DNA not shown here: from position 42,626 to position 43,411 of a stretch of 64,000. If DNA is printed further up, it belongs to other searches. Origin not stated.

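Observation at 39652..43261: Five paralogous small proteins with VirB2/TrbC conjugative-pilin-like topology, but no secretion ATPases nearby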

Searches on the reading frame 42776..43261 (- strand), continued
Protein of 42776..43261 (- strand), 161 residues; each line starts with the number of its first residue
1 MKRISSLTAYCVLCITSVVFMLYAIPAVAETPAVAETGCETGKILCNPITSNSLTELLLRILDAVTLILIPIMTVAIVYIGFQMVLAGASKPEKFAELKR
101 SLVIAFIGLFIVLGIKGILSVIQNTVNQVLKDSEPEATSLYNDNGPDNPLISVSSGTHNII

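Call 68: find_encoding_contigs(protein=P0014, flank=10000, max_places=2)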
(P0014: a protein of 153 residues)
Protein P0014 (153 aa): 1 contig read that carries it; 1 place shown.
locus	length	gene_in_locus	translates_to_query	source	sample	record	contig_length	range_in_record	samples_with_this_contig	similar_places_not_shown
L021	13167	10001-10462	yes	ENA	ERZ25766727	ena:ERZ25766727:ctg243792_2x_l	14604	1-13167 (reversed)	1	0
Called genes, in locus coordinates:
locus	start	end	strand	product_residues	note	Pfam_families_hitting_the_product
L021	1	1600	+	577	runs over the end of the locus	PF03717:PBP_dimer, PF00905:Transpeptidase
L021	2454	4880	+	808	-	PF00932:LTD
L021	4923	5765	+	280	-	PF00932:LTD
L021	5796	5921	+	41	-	-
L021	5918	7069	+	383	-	PF03033:Glyco_transf_28, PF04101:Glyco_tran_28_C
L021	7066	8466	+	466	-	PF00749:tRNA-synt_1c, PF19269:Anticodon_2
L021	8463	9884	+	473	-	PF01551:Peptidase_M23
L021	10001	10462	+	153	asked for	PF18895:T4SS_pilin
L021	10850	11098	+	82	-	-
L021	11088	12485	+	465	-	PF00224:PK, PF02887:PK_C (faint)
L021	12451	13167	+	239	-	?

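Call 77: search_dna_similar(query=window:42776-43261:-, collection=plasmids, mode=protein, max_evalue=1, max_rows=15)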
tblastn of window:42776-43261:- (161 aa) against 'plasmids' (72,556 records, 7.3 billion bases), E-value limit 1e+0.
No match.
